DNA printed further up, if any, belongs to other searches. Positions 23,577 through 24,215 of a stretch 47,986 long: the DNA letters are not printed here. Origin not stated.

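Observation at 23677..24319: Opposite-strand two-gene island splits the baseplate genes and carries a Cys-substituted paralogue of the phage's own MuF head-morphogenesis domain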

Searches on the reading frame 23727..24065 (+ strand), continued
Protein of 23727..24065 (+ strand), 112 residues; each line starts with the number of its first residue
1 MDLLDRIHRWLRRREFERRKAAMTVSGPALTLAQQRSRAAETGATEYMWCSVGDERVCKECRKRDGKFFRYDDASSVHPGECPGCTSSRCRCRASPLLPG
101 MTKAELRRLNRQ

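Call 87: search_dna_similar(query=window:23727-24065:+, collection=plasmids, mode=protein, max_evalue=0.0001, max_rows=25)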
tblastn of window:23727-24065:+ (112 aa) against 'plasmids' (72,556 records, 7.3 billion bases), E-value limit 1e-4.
Records with a match: 2; places in all: 2; records where one place covers at least 80% of the query: 0.
Best place of each record, by identity: <60% 2.
By first word of the organism name: Deinococcus 1; Criblamydia 1.
By predicted mobility (MOB-suite, as given by PLSDB): non-mobilizable 2.
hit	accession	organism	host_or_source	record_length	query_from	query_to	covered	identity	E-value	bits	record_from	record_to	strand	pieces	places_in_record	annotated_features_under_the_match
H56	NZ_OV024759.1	Deinococcus radiodurans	-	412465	27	109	74%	40.5%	6e-7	53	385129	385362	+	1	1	minor capsid protein | hypothetical protein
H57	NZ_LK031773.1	Criblamydia sequanensis CRIB-18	-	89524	30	101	64%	39.2%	4e-7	54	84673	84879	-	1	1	phage minor head protein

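Call 89: list_cluster_members(proteins=[P0004, P0002, P0058, L145:8956-9399:+, P0003, P0021])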
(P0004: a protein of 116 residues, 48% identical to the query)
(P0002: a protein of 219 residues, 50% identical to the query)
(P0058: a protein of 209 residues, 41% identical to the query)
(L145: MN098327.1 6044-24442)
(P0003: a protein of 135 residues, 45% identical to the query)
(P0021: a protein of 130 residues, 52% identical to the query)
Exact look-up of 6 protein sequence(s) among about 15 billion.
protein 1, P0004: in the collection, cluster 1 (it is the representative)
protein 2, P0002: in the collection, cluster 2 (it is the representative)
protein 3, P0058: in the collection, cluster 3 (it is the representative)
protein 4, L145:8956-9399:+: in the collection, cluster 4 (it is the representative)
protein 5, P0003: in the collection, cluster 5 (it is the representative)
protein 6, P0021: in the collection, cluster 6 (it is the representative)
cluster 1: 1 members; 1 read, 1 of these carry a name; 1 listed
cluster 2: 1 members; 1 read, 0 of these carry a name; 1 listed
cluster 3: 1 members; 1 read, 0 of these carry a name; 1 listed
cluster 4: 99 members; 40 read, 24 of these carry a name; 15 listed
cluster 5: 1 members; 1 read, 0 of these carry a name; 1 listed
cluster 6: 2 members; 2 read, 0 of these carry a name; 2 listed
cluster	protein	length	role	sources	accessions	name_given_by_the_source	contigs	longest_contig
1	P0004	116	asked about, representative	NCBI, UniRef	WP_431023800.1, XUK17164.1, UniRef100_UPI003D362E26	phage minor head protein [Halomonas sp. H5] | phage minor head protein n=1 Tax=Halomonas sp. H5 TaxID=3423910 RepID=UPI003D362E26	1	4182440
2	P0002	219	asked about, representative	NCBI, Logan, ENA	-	-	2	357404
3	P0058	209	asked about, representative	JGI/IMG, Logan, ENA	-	-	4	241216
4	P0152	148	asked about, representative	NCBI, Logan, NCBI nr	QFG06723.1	hypothetical protein CPT_Mulock_021 [Klebsiella phage Mulock]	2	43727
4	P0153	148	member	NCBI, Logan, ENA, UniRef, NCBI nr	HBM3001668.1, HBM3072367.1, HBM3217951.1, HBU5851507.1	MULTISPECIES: hypothetical protein [Klebsiella] | Phage head morphogenesis domain-containing protein n=1 Tax=Klebsiella michiganensis ...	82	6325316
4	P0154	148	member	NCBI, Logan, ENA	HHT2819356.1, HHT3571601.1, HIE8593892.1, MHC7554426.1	hypothetical protein ACYAZR_28180 [Klebsiella pneumoniae]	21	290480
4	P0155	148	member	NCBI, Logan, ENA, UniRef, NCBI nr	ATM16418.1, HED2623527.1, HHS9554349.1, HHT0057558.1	hypothetical protein CRN15_16920 [Raoultella planticola] | hypothetical protein n=1 Tax=Raoultella planticola TaxID=575 RepID=UPI000BFDF261 | hypothetical protein [Raoultella planticola]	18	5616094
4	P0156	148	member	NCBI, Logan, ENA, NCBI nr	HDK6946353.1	TPA: hypothetical protein MXE04_005227 [Klebsiella pneumoniae] | hypothetical protein [Klebsiella pneumoniae]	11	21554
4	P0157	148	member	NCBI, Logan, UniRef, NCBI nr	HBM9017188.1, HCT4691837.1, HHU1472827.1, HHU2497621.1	TPA: hypothetical protein ACUA9G_003054 [Escherichia coli] | hypothetical protein n=1 Tax=Escherichia coli TaxID=562 RepID=UPI000D6A3835 | hypothetical protein [Escherichia coli]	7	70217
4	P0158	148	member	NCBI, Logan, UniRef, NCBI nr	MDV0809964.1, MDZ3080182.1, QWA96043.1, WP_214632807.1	hypothetical protein [Klebsiella quasipneumoniae] | hypothetical protein n=1 Tax=Klebsiella quasipneumoniae TaxID=1463165 RepID=UPI001BE3DD3A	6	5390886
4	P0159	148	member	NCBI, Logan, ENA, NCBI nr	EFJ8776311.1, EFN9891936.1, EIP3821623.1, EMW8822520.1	hypothetical protein ACXPFP_002553 [Escherichia coli] | hypothetical protein [Escherichia coli]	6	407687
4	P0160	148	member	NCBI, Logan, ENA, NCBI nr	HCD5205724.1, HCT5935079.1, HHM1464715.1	TPA: hypothetical protein OT246_005351 [Klebsiella pneumoniae] | hypothetical protein [Klebsiella pneumoniae]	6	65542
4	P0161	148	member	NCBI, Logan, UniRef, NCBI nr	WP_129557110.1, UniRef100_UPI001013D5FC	structural protein [Klebsiella variicola] | hypothetical protein n=1 Tax=Klebsiella variicola TaxID=244366 RepID=UPI001013D5FC | hypothetical protein [Klebsiella variicola]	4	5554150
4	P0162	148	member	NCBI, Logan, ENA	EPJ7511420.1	hypothetical protein WJD77_005464 [Klebsiella pneumoniae]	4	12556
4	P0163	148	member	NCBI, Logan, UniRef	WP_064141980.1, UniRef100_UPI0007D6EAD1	hypothetical protein [Klebsiella pneumoniae] | hypothetical protein n=1 Tax=Klebsiella pneumoniae TaxID=573 RepID=UPI0007D6EAD1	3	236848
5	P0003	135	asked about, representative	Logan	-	-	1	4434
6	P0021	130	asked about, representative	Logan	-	-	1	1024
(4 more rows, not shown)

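Call 102: find_encoding_contigs(protein=window:23793-24065:+, flank=1000, max_places=3)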
Protein window:23793-24065:+ (90 aa): no gene with exactly this product is on record in the collection.

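Call 106: find_homologous_proteins(query=A2, max_evalue=0.00001)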
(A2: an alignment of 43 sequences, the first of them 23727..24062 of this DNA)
Query A2 (43 sequences) (112 aa, profile of the alignment): 291 proteins with E <= 0.00001 among 4544 candidates; the best 120 are listed.
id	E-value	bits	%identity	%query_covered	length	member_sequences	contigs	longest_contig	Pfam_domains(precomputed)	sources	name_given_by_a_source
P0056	1.2e-38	150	40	54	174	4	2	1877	PF04233.20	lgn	-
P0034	3.4e-38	149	42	56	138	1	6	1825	PF04233.20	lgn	-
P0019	3.9e-37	145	41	62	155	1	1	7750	PF04233.20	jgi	jgi:SPP1 gp7 family putative phage head morphogenesis protein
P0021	2.8e-36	142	44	58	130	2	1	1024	PF04233.20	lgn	-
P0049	5.2e-35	138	43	59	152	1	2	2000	PF04233.20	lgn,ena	-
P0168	1.5e-34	137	38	55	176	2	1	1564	PF04233.20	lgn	-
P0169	2.5e-34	136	35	74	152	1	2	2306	PF04233.20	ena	-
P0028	1.2e-33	134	39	58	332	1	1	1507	PF14020.12,PF04233.20,PF05154.22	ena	-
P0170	5.9e-33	132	33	71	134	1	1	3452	PF04233.20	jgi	jgi:hypothetical protein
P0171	3.3e-31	126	38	62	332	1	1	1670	PF14020.12,PF04233.20,PF05154.22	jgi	jgi:TM2 domain-containing membrane protein YozV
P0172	7.5e-31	125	43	61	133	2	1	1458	PF04233.20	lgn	-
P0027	4.3e-30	122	30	86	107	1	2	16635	PF04233.20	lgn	-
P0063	7.0e-30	122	39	59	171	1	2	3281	PF04233.20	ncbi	-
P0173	1.2e-29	121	38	59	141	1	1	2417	PF04233.20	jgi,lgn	-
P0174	1.3e-25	108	34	64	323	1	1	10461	PF04233.20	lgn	-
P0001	1.5e-25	108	73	65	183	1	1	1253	PF04233.20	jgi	jgi:SPP1 gp7 family putative phage head morphogenesis protein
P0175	2.5e-23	101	32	73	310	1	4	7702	PF04233.20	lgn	-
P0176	2.1e-18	85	38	56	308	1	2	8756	PF04233.20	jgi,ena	jgi:SPP1 gp7 family putative phage head morphogenesis protein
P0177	8.1e-18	83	40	57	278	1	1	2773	PF04233.20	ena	-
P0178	1.1e-17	82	43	57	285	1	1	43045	PF04233.20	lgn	-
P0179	1.3e-17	82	36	62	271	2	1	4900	PF04233.20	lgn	-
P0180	1.7e-17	82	35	60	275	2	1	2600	PF04233.20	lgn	-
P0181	2.3e-17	81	39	61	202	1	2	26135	PF04233.20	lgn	-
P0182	3.8e-17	81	41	57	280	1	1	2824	PF04233.20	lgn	-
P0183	4.8e-17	80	38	57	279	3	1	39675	PF04233.20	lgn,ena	-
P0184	5.3e-17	80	37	59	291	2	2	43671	PF04233.20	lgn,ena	-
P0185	5.4e-17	80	37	55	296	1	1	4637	PF04233.20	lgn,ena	-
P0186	6.3e-17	80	38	57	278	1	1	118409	PF04233.20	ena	-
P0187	6.7e-17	80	34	59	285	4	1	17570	PF04233.20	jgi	-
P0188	6.8e-17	80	35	59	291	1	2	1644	PF04233.20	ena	-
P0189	8.1e-17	79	39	65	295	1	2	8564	PF04233.20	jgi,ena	-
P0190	8.3e-17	79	37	59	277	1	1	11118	PF04233.20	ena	-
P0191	8.8e-17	79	39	54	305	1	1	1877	PF04233.20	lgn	-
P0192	8.9e-17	79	42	57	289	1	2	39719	PF04233.20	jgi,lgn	jgi:SPP1 gp7 family putative phage head morphogenesis protein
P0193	9.1e-17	79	36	62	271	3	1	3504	PF04233.20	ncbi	-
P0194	1.0e-16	79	39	65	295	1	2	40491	PF04233.20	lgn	-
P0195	1.0e-16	79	38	68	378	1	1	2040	PF04233.20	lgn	-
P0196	1.1e-16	79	40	59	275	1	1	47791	PF04233.20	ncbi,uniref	ncbi:phage minor head protein [Paraburkholderia sp. BR10936]|uniref:phage head morphogenesis protein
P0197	1.1e-16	79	37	55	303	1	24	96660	PF04233.20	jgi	jgi:SPP1 gp7 family putative phage head morphogenesis protein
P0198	1.2e-16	79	38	57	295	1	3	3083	PF04233.20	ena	-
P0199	1.4e-16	79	42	57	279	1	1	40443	PF04233.20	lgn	-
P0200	1.5e-16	79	40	55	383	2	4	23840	PF04233.20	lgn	-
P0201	1.6e-16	79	42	60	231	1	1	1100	PF04233.20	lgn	-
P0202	1.6e-16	79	37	59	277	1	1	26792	PF04233.20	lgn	-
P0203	1.6e-16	78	37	57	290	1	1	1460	PF04233.20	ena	-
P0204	1.7e-16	78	35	54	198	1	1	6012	PF04233.20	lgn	-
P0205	1.8e-16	78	37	57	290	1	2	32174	PF04233.20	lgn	-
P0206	1.8e-16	78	37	57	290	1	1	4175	PF04233.20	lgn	-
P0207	1.8e-16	78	35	69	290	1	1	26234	PF04233.20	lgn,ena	-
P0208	1.8e-16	78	37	66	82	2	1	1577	PF04233.20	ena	-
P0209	1.8e-16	78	36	62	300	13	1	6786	PF04233.20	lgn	-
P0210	1.9e-16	78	40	54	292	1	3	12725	PF04233.20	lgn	-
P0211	2.0e-16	78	42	56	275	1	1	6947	PF04233.20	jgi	jgi:SPP1 gp7 family putative phage head morphogenesis protein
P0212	2.1e-16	78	32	94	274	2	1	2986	PF04233.20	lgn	-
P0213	2.3e-16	78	39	62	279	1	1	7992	PF04233.20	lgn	-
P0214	2.3e-16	78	38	59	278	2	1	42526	PF04233.20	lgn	-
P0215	2.6e-16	78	39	57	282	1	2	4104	PF04233.20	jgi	jgi:SPP1 gp7 family putative phage head morphogenesis protein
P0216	2.7e-16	78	40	54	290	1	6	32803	PF04233.20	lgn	-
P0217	2.8e-16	78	37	55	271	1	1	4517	PF04233.20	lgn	-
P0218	2.8e-16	78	47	61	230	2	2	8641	PF04233.20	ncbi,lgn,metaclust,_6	metaclust:\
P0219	2.9e-16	78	37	66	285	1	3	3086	PF04233.20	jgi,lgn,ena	-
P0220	3.2e-16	78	35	88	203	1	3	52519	PF04233.20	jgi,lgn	jgi:SPP1 gp7 family putative phage head morphogenesis protein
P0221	3.2e-16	78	38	53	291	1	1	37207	PF04233.20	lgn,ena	-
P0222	3.2e-16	78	40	55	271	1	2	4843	PF04233.20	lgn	-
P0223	3.5e-16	77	34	68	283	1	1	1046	PF04233.20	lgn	-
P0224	3.7e-16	77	43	54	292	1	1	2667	PF04233.20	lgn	-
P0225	3.8e-16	77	34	62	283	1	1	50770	PF04233.20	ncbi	-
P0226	4.4e-16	77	41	61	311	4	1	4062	PF04233.20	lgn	-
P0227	4.7e-16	77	37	54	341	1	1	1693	PF04233.20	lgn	-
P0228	4.8e-16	77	30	88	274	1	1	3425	PF04233.20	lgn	-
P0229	5.2e-16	77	41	57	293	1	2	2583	PF04233.20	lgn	-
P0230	5.3e-16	77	35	74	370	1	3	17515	PF04233.20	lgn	-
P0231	5.4e-16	77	38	59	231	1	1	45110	PF04233.20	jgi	jgi:SPP1 gp7 family putative phage head morphogenesis protein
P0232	5.7e-16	77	37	57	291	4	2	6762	PF04233.20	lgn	-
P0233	5.7e-16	77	38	53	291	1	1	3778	PF04233.20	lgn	-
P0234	5.8e-16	77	35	57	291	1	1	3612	PF04233.20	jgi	jgi:SPP1 gp7 family putative phage head morphogenesis protein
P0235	5.8e-16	77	41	57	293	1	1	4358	PF04233.20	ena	-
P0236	6.2e-16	77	40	54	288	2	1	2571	PF04233.20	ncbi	-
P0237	6.4e-16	77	36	81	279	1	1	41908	PF04233.20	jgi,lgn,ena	-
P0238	6.4e-16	77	38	68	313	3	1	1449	PF03496.21,PF04233.20,PF01129.25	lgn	-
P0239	6.5e-16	77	39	59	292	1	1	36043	PF04233.20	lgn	-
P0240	6.8e-16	76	38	56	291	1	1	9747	PF04233.20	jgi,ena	-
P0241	7.3e-16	76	40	54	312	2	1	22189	PF04233.20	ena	-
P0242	8.0e-16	76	40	55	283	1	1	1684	PF04233.20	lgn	-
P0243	8.1e-16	76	36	50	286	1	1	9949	PF04233.20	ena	-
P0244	8.3e-16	76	34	68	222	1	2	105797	PF04233.20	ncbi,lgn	-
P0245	8.6e-16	76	41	57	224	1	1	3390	PF04233.20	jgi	-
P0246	8.8e-16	76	40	57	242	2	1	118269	PF04233.20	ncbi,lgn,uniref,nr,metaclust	ncbi:phage minor head protein [Thorsellia anophelis]|uniref:Phage putative head morphogenesis protei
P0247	8.9e-16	76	39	61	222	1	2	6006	PF04233.20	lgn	-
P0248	8.9e-16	76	38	57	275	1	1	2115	PF04233.20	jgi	jgi:SPP1 gp7 family putative phage head morphogenesis protein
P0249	9.5e-16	76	36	57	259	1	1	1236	PF02574.23,PF04233.20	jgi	jgi:SPP1 gp7 family putative phage head morphogenesis protein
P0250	1.0e-15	76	35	65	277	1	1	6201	PF04233.20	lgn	-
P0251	1.0e-15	76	39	57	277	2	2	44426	PF04233.20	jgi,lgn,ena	-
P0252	1.1e-15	76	38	54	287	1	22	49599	PF04233.20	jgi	jgi:SPP1 gp7 family putative phage head morphogenesis protein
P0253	1.1e-15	76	38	64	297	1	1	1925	PF04233.20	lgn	-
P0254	1.1e-15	76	37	53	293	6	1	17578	PF04233.20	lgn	-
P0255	1.1e-15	76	41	64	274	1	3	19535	PF04233.20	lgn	-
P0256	1.1e-15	76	41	64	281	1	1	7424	PF04233.20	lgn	-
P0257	1.1e-15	76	39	59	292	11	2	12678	PF04233.20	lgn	-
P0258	1.1e-15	76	38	53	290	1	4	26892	PF04233.20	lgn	-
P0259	1.1e-15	76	38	53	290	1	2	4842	PF04233.20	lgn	-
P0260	1.1e-15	76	41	57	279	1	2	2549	PF04233.20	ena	-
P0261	1.1e-15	76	38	53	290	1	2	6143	PF04233.20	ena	-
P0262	1.1e-15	76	38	53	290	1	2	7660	PF04233.20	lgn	-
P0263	1.2e-15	76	41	57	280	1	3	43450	PF04233.20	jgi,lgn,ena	-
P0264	1.2e-15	76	33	59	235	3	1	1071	PF04233.20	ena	-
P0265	1.2e-15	76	38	53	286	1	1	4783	PF04233.20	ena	-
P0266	1.3e-15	76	42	51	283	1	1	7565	PF04233.20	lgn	-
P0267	1.4e-15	75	41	61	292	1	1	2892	PF04233.20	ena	-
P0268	1.5e-15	75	35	50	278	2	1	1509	PF04233.20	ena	-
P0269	1.5e-15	75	43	54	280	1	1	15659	PF04233.20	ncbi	-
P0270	1.5e-15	75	40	59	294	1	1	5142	PF04233.20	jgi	jgi:SPP1 gp7 family putative phage head morphogenesis protein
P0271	1.5e-15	75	41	54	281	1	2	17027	PF04233.20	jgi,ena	-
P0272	1.6e-15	75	40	59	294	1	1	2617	PF04233.20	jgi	jgi:SPP1 gp7 family putative phage head morphogenesis protein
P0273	1.6e-15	75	39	59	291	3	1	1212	PF04233.20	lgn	-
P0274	1.7e-15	75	35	57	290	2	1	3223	PF04233.20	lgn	-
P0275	1.7e-15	75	45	58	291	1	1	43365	PF04233.20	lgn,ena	-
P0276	1.7e-15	75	42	57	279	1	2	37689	PF04233.20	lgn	-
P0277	1.7e-15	75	38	59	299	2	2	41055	PF04233.20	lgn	-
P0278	1.7e-15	75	39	59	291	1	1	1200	PF04233.20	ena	-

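Call 107: search_protein_families(library=padloc, alignment_id=A2, max_evalue=0.01)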
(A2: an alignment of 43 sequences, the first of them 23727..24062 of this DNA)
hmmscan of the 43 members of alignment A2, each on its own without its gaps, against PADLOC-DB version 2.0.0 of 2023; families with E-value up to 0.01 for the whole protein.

A. member 1, window:23727-24062:+ (112 aa): 0 families

B. families by the number of members that match (of 43 scanned): 1 family
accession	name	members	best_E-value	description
PDLC01367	Cas8b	1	0.0089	CAS-I-B; effector_LS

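Call 108: search_protein_families(library=phrogs, proteins=[P0002, P0003, P0021, P0034], max_evalue=0.001)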
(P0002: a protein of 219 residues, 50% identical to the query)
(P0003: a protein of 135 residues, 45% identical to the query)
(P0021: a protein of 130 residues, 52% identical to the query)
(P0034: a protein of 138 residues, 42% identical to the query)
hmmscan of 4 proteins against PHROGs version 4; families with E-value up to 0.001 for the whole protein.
P0002 (219 aa): 8 families
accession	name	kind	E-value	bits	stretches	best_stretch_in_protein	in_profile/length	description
phrog_324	-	head and packaging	9.5e-12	45.7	1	141-208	255-324/624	head morphogenesis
phrog_595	-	head and packaging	1.3e-07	32.4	1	139-203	237-299/513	head maturation protease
phrog_6577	-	unknown function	6.3e-07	29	1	142-205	170-233/1066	-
phrog_4529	-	head and packaging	3.1e-06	27.7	1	141-203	222-289/533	minor head protein and DNA pilot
phrog_115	-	head and packaging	4.9e-06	27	1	142-203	260-319/665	minor head protein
phrog_4728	-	head and packaging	6.4e-05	22.9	1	140-203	236-301/591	head morphogenesis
phrog_2841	-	head and packaging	0.00011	22.4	1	139-202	246-307/525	minor head protein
phrog_3517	-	head and packaging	0.00098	19.5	1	154-207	272-334/371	head morphogenesis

P0003 (135 aa): 7 families
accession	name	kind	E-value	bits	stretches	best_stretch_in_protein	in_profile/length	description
phrog_324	-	head and packaging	3.1e-16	60.5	1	54-126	249-321/624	head morphogenesis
phrog_595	-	head and packaging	3.1e-11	44.3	1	49-124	224-299/513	head maturation protease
phrog_6577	-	unknown function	2.8e-07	30.2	1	40-126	146-233/1066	-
phrog_4529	-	head and packaging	1.2e-05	25.7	1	60-124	222-289/533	minor head protein and DNA pilot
phrog_115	-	head and packaging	9e-05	22.8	1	60-104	259-308/665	minor head protein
phrog_2841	-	head and packaging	0.00017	21.7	1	60-118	248-302/525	minor head protein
phrog_15127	-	head and packaging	0.00058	19.5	1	54-101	176-223/602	head protein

P0021 (130 aa): 8 families
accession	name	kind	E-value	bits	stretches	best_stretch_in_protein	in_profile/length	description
phrog_324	-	head and packaging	1.3e-17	65.1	1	60-129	251-320/624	head morphogenesis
phrog_595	-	head and packaging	2.2e-11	44.8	1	65-129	240-300/513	head maturation protease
phrog_6577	-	unknown function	7.4e-08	32.1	1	70-126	175-229/1066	-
phrog_4529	-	head and packaging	2.1e-06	28.2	1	64-128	222-289/533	minor head protein and DNA pilot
phrog_241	-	head and packaging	0.00019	21.6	1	71-106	222-262/679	head morphogenesis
phrog_115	-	head and packaging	0.00029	21.1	1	70-108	265-308/665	minor head protein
phrog_3517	-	head and packaging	0.0003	21.2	1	76-127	271-329/371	head morphogenesis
phrog_2841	-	head and packaging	0.00063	19.9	1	69-105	253-289/525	minor head protein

P0034 (138 aa): 9 families
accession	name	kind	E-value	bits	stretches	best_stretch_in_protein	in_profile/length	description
phrog_595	-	head and packaging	8.1e-13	49.5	1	74-138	240-298/513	head maturation protease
phrog_324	-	head and packaging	1.6e-12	48.3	1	70-138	250-318/624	head morphogenesis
phrog_6577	-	unknown function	2.5e-07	30.4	1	66-137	161-229/1066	-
phrog_4529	-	head and packaging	3.7e-07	30.7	1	71-136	218-286/533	minor head protein and DNA pilot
phrog_3517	-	head and packaging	1.4e-05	25.6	1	86-137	270-328/371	head morphogenesis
phrog_4728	-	head and packaging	3.7e-05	23.7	1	66-138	238-300/591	head morphogenesis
phrog_2841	-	head and packaging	5.1e-05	23.5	1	77-137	250-306/525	minor head protein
phrog_115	-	head and packaging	0.00018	21.8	1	80-138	264-318/665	minor head protein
phrog_2662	-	head and packaging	0.00018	21.3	1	62-138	630-709/717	portal protein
